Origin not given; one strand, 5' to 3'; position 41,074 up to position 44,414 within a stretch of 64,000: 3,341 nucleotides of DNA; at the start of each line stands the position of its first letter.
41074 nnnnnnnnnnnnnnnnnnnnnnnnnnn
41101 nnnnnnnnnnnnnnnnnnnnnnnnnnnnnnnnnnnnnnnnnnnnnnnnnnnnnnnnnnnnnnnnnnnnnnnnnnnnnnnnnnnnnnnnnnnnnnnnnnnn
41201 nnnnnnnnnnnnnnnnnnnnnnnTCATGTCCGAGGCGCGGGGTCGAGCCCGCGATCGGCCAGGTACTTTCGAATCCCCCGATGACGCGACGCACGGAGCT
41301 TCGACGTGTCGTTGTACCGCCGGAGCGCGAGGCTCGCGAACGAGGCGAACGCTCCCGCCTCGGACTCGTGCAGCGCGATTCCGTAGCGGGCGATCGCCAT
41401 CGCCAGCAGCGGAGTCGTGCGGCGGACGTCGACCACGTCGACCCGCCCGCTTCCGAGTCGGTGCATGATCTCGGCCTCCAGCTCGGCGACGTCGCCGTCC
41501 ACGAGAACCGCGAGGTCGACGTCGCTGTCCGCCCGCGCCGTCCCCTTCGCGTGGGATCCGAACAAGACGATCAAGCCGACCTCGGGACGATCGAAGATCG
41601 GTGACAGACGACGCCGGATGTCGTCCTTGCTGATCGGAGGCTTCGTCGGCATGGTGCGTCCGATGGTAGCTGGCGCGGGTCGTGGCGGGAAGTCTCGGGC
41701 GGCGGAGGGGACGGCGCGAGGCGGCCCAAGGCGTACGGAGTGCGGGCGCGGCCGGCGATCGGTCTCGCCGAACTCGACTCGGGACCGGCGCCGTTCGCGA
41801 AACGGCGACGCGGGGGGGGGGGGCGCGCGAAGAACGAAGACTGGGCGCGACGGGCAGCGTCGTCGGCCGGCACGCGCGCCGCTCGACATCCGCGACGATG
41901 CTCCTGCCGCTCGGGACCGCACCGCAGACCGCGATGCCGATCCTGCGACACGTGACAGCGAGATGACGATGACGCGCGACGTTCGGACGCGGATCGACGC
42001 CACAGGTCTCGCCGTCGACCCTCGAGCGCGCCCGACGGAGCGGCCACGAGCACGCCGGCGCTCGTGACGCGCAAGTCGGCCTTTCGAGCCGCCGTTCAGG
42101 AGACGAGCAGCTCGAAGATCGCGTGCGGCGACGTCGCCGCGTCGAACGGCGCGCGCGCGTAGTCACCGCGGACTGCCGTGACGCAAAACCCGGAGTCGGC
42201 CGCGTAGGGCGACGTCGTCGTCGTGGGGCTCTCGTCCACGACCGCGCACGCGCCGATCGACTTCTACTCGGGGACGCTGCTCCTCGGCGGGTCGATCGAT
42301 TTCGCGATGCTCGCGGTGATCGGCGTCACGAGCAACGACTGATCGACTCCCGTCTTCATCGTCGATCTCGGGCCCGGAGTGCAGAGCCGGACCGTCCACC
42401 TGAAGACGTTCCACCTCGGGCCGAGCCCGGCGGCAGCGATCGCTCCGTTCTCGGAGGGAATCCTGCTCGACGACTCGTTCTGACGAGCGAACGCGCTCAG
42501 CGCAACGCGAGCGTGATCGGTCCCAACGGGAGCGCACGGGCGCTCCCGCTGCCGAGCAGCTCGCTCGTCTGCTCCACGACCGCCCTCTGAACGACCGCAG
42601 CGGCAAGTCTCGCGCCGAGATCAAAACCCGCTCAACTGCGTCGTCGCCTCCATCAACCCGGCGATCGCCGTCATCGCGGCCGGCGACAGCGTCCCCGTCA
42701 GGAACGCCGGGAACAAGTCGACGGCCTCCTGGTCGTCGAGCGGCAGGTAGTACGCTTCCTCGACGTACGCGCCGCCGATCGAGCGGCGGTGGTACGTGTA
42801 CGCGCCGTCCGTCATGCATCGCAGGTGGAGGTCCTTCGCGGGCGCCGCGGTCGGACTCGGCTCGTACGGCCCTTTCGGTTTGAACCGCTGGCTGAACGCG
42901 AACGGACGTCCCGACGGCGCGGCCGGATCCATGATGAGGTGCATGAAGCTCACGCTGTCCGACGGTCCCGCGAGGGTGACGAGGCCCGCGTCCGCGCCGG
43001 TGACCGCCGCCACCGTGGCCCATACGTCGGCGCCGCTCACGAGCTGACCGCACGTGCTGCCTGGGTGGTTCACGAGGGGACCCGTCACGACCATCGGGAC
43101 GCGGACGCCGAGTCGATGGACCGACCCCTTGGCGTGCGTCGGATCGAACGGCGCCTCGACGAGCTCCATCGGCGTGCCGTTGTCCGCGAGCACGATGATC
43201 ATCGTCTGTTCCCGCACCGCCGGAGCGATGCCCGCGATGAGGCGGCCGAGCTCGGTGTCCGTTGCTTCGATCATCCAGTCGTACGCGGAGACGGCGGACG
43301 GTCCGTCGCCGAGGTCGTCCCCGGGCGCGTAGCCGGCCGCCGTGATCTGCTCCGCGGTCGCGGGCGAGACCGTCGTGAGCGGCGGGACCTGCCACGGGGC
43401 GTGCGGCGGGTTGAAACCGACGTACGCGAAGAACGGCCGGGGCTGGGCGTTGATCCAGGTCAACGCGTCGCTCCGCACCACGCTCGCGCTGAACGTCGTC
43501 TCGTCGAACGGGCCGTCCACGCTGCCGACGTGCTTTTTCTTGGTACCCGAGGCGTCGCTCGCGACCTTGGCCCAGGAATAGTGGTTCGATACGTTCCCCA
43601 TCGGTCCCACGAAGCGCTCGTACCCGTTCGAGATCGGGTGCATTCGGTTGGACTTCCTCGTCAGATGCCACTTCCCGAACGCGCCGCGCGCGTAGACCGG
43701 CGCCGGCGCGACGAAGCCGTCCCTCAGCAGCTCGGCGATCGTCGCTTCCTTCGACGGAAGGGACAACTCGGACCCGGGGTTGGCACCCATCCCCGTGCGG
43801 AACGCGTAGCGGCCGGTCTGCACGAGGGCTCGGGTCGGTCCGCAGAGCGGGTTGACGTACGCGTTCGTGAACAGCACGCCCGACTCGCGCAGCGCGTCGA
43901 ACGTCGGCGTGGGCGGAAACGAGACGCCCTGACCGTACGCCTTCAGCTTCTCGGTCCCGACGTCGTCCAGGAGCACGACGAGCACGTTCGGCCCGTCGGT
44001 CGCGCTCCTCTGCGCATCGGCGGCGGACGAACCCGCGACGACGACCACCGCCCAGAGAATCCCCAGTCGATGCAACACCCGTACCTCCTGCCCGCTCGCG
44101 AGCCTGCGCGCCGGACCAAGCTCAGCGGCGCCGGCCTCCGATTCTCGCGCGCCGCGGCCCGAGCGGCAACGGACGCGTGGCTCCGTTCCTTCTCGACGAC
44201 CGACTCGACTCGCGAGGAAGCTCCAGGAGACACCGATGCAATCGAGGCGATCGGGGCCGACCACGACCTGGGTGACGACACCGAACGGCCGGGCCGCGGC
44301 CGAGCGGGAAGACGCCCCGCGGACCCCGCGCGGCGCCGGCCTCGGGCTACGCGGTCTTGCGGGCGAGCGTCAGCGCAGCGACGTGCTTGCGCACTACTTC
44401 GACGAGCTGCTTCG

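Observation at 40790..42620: HepT/MntA toxin-antitoxin pair next to a G12 homopolymer and a gene-poor stretch with decayed ORF fragments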

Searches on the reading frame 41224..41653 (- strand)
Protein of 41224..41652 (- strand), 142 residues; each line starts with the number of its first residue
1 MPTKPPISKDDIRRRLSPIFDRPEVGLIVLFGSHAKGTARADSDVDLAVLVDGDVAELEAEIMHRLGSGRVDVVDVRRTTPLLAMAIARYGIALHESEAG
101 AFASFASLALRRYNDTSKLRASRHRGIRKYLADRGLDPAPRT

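Call 3: search_protein_families(library=pfam, proteins=[window:41224-41653:-], max_evalue=0.1)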
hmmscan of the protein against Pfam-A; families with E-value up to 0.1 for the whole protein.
window:41224-41653:- (143 aa): 0 families

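Call 20: search_protein_families(library=pfam, proteins=[window:41224-41652:-], max_evalue=0.1)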
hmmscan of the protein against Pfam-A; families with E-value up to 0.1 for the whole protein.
window:41224-41652:- (142 aa): 3 families
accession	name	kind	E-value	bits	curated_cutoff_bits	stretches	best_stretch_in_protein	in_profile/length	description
PF18765.7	Polbeta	-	1.3e-13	51.3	26.9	1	22-97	10-90/93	Polymerase beta, Nucleotidyltransferase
PF01909.29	NTP_transf_2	-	6.7e-10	39.7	21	1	18-73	6-68/93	Nucleotidyltransferase domain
PF22600.2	MTPAP-like_central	-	0.0018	18.8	27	1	11-56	28-70/139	Poly(A) RNA polymerase, mitochondrial-like, central palm domain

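Call 21: search_protein_families(library=padloc, proteins=[window:41224-41652:-], max_evalue=0.01)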
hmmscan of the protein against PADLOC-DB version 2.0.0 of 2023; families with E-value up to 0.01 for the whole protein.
window:41224-41652:- (142 aa): 10 families
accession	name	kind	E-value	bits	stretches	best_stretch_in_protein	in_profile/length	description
PDLC04907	PDC-S09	-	1.1e-09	36.4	1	12-58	14-60/114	-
PDLC04902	PDC-S09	-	1.9e-08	32.5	1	13-88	9-89/97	-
PDLC04903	PDC-S09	-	4.9e-08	31.3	1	27-59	28-60/108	-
PDLC04904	PDC-S09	-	2.5e-07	28.9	1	17-93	17-97/104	-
PDLC04906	PDC-S09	-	8.1e-07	27.3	1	21-87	20-91/98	-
PDLC04368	PDC-M05A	-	3.5e-06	25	1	10-58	94-141/201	-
PDLC04778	PDC-M70A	-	2.8e-05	21.6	1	26-67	48-89/355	-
PDLC04369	PDC-M05A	-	0.00019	19.1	1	24-52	102-130/201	-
PDLC04372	PDC-M05A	-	0.00095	17.5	1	13-53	66-104/167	-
PDLC04905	PDC-S09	-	0.0042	15.4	1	16-55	12-52/101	-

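Call 22: search_protein_families(library=ncbifam, proteins=[window:41224-41652:-], max_evalue=0.01)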
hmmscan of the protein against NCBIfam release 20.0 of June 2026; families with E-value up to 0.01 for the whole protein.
window:41224-41652:- (142 aa): 3 families
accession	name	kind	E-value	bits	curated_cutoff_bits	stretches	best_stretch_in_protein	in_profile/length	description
NF047752.1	MntA_antitoxin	equivalog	2e-23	82.3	60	1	22-119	4-105/106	type VII toxin-antitoxin system MntA family adenylyltransferase antitoxin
NF012212.1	ANT_9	subfamily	0.00046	19.5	340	1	28-65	24-62/249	aminoglycoside nucleotidyltransferase ANT(9)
NF051895.1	anti_phage_HalB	equivalog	0.0024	17.5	190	1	28-52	2-26/211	anti-phage Hailong system nucleotidyltransferase HalB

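Call 33: find_homologous_proteins(query=window:41224-41652:-, max_evalue=1e-10)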
Query window:41224-41652:- (142 aa): 23 proteins with E <= 1e-10 among 257 candidates.
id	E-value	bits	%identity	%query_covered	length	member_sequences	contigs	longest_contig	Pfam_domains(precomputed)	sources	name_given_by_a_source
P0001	1.1e-84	299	100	100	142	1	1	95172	PF18765.8,PF01909.30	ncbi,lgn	-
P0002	1.9e-43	166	61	93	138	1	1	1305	PF18765.8,PF01909.30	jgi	-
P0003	5.1e-42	161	62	89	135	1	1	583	PF18765.8,PF01909.30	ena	-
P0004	2.6e-40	156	58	93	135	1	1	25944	PF18765.8,PF01909.30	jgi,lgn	jgi:predicted nucleotidyltransferase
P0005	1.4e-38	150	58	93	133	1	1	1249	PF18765.8,PF01909.30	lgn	-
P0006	7.3e-38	148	57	96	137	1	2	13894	PF18765.8,PF01909.30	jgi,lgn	jgi:predicted nucleotidyltransferase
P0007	1.0e-36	144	56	89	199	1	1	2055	PF18765.8,PF01909.30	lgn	-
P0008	1.2e-35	140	54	96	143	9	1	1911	PF18765.8,PF01909.30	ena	-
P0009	2.8e-34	136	53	91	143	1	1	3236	PF18765.8,PF01909.30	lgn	-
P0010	1.6e-33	134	53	92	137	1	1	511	PF18765.8,PF01909.30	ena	-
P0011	4.1e-33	132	53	96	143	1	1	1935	PF18765.8,PF01909.30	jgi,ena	-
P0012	1.2e-31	127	55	85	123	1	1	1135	PF18765.8,PF01909.30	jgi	jgi:predicted nucleotidyltransferase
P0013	3.6e-31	126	53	96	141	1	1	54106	PF18765.8,PF01909.30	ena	-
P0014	3.2e-30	123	54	88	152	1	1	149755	PF18765.8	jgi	-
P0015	3.9e-29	119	55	82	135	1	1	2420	PF18765.8,PF01909.30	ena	-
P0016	9.6e-29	118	57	77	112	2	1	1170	PF18765.8,PF01909.30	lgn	-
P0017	1.2e-23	102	43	89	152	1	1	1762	PF18765.8,PF01909.30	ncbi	-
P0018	1.3e-22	98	43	92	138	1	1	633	PF18765.8,PF01909.30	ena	-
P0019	6.0e-22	96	45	90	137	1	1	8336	PF18765.8,PF01909.30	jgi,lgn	jgi:predicted nucleotidyltransferase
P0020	4.6e-21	93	46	82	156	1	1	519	PF18765.8,PF01909.30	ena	-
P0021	1.0e-20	92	44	89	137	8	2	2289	PF18765.8,PF01909.30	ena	-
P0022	9.9e-20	89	45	85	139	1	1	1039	PF18765.8,PF01909.30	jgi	jgi:predicted nucleotidyltransferase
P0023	2.3e-11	62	48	63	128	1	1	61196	PF18765.8,PF01909.30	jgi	jgi:predicted nucleotidyltransferase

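Call 34: find_encoding_contigs(protein=P0001, flank=3000, max_places=6)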
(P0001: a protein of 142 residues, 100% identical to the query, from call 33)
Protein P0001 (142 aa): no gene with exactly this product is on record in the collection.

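Call 35: find_encoding_contigs(protein=P0004, flank=4000, max_places=4)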
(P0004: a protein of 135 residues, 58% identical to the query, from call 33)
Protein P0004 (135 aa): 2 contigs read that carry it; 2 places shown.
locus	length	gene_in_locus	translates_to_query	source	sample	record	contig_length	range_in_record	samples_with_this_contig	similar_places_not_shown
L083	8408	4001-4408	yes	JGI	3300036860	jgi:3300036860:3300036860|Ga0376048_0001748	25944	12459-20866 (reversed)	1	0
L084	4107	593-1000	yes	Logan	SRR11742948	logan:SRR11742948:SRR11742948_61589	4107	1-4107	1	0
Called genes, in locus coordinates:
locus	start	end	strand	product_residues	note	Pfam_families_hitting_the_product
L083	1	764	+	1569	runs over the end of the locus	PF00069:Pkinase, PF03109:ABC1 (faint), PF07714:PK_Tyr_Ser-Thr, PF13191:AAA_16, PF13424:TPR_12 (faint), PF00158:Sigma54_activat, PF14532:Sigma54_activ_2, PF25601:AAA_lid_14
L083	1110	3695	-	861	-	PF00404:Dockerin_1 (faint), PF01839:FG-GAP (faint), PF13517:FG-GAP_3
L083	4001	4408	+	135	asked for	PF01909:NTP_transf_2, PF18765:Polbeta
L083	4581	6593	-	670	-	PF13472:Lipase_GDSL_2, PF22842:Pel9A-like_beta_helix (weak), PF13229:Beta_helix, PF05048:NosD (weak)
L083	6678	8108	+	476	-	-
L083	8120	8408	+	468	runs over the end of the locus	PF00404:Dockerin_1 (faint), PF01839:FG-GAP (faint), PF13517:FG-GAP_3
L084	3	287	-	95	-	?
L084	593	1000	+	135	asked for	PF01909:NTP_transf_2, PF18765:Polbeta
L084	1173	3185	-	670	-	PF13472:Lipase_GDSL_2, PF22842:Pel9A-like_beta_helix (weak), PF13229:Beta_helix, PF05048:NosD (weak)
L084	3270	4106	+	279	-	?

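Call 36: find_encoding_contigs(protein=P0006, flank=4000, max_places=4)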
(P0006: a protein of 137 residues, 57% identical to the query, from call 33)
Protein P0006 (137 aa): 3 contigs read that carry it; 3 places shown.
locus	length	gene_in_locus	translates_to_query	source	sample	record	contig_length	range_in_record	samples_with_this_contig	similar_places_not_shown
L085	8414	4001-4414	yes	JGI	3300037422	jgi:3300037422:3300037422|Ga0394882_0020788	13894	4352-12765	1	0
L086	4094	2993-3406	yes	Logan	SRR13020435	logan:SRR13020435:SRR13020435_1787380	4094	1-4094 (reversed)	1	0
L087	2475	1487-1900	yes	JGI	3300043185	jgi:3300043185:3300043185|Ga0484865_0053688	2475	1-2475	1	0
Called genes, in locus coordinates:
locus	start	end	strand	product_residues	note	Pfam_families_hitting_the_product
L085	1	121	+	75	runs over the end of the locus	-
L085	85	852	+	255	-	-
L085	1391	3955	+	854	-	PF02927:CelD_N, PF00759:Glyco_hydro_9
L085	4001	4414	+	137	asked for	PF01909:NTP_transf_2, PF18765:Polbeta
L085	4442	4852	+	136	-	PF01934:HepT-like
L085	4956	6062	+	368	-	PF08240:ADH_N, PF16912:Glu_dehyd_C, PF00107:ADH_zinc_N (weak)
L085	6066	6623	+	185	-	PF01966:HD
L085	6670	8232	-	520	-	-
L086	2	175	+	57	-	?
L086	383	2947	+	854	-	PF02927:CelD_N, PF00759:Glyco_hydro_9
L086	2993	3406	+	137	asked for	PF01909:NTP_transf_2, PF18765:Polbeta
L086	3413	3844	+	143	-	PF01934:HepT-like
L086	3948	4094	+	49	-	?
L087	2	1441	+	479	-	?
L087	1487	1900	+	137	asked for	PF01909:NTP_transf_2, PF18765:Polbeta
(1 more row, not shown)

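Call 40: list_cluster_members(proteins=[window:41224-41652:-, window:40790-41227:-, window:42096-42239:-, window:42223-42342:+, window:42379-42483:+, window:42264-42359:-, window:42123-42590:+, window:41682-41966:+, window:41571-42074:-, window:42064-42162:+])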
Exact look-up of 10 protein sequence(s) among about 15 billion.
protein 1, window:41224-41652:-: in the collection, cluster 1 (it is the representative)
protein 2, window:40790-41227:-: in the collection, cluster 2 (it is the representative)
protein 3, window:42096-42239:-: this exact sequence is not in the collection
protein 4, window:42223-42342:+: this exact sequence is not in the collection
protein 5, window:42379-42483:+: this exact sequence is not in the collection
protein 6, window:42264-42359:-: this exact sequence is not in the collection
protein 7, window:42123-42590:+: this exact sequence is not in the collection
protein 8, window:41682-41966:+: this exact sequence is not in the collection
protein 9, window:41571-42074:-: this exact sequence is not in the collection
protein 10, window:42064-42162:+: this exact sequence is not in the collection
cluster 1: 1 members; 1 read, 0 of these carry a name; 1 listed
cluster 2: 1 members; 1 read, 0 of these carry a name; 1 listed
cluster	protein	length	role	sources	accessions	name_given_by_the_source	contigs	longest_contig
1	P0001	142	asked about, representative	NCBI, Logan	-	-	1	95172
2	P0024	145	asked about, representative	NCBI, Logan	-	-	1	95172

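Call 52: search_solved_structures(query=window:41224-41652:-, max_evalue=0.001, show_alignments=2)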
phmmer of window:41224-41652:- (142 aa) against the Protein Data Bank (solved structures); distinct sequences matched with E-value up to 0.001: 4.
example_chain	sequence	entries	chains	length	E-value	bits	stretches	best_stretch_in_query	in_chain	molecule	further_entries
7ae2_B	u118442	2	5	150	1.5e-08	38.1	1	20-132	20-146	MNT ANTITOXIN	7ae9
5yep_A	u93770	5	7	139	2.2e-06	31.1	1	22-96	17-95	Toxin-antitoxin system antidote Mnt family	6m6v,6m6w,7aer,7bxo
6m6u_A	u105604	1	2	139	3e-05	27.4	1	22-96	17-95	Toxin-antitoxin system antitoxin MntA family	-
9z7q_I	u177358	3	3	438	0.00038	23.9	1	27-98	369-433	Cmr1-MntA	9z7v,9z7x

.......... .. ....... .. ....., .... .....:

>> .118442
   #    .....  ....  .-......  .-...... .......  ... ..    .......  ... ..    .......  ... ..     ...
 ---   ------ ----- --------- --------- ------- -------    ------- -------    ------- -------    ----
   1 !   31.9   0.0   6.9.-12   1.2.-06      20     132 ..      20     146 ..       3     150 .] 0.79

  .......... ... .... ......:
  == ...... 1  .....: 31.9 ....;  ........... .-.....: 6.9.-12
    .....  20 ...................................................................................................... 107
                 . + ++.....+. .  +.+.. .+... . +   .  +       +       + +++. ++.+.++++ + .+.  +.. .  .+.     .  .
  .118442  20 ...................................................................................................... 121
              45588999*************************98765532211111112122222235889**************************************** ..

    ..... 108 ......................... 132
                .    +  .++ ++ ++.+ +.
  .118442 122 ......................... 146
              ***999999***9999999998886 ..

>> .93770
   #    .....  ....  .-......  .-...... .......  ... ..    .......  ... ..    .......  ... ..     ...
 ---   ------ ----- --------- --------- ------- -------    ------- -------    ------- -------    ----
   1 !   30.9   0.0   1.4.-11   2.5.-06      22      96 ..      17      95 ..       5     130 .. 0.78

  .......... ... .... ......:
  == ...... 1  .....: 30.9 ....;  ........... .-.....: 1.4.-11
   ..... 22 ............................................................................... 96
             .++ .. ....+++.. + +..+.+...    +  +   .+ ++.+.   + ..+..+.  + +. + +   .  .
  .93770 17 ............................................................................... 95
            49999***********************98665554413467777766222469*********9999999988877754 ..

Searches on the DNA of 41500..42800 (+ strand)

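Call 4: search_rna_families(source=window, start=41500, end=42800, threshold=evalue, max_evalue=1, show_alignments=3)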
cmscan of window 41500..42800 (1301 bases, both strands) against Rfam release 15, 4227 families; matches with E-value up to 1: 0.
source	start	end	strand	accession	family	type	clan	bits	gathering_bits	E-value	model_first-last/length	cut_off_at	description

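Call 46: search_dna_similar(query=window:41653-42620:+, collection=plasmids, mode=distant, max_evalue=0.001, max_rows=10)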
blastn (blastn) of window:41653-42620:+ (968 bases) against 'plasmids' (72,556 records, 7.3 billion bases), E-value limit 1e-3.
No match.

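Call 47: search_dna_similar(query=window:41653-42620:+, collection=phages, mode=distant, max_evalue=0.001, max_rows=10)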
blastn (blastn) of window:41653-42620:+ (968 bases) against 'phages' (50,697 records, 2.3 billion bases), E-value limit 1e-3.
No match.

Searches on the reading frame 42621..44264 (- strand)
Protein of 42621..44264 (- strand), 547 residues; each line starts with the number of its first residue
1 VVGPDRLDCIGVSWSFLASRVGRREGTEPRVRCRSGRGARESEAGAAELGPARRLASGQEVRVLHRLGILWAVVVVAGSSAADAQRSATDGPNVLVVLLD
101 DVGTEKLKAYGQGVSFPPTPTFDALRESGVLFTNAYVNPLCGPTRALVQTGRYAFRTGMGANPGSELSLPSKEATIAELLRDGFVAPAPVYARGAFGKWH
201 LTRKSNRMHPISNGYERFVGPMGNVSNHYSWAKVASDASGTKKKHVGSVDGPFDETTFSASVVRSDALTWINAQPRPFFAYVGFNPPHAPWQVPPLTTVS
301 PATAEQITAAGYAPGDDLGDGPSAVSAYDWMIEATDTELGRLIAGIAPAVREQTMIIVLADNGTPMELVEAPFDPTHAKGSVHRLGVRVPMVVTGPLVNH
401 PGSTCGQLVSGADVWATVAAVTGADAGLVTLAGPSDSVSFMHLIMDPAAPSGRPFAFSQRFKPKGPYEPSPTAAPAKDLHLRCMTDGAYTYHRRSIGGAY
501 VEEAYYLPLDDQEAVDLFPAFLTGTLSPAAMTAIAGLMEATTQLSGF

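Call 3: search_protein_families(library=pfam, proteins=[window:42621-44264:-], max_evalue=0.1)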
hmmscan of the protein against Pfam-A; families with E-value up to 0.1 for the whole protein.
window:42621-44264:- (547 aa): 3 families
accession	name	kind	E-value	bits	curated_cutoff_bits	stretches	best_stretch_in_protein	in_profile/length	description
PF00884.28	Sulfatase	-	5.9e-33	114.9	25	1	92-423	1-300/301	Sulfatase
PF01676.23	Metalloenzyme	-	0.0047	16.9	24.3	1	324-402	165-229/252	Metalloenzyme superfamily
PF04185.19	Phosphoesterase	-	0.077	12.6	23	0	351-412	278-343/356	Phosphoesterase family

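Call 22: search_protein_families(library=ncbifam, proteins=[window:42621-44264:-], max_evalue=0.01)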
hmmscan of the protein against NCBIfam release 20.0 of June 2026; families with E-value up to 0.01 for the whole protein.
window:42621-44264:- (547 aa): 4 families
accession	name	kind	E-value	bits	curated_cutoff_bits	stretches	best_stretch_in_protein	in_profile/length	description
TIGR03417.1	chol_sulfatase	equivalog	5.8e-11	41.9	433.45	1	92-181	3-89/500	choline-sulfatase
NF010322.0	PRK13759.1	equivalog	9.2e-09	34.3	481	1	89-294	4-218/486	arylsulfatase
NF045661.1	HdlasePehA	equivalog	1.2e-06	27.4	900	1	92-190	3-97/506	phosphoric/sulfuric ester hydrolase PehA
NF052527.1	Mn_arylsulf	exception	0.00014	21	850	1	92-152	2-62/479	manganese-dependent arylsulfatase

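Call 28: find_encoding_contigs(protein=window:42621-44078:-, flank=6000, max_places=10)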
Protein window:42621-44078:- (485 aa): 1 contig read that carries it; 1 place shown.
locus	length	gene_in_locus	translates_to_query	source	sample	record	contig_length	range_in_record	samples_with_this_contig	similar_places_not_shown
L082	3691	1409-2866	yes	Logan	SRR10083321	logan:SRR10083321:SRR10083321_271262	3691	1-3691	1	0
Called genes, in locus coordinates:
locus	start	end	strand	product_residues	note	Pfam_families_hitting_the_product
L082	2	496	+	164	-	?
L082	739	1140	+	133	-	PF00072:Response_reg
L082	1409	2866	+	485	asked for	PF00884:Sulfatase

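Call 32: find_related_loci(query=window:42621-44078:-, collection=metagenome_contigs, flank=5000)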
Query window:42621-44078:- (485 aa) in metagenome_contigs; peptide patterns used: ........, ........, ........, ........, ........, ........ (x = any residue, [..] = any of these).
79 stretches matched a pattern, but none encodes a relative of the query by tblastn (E <= 1e-3).
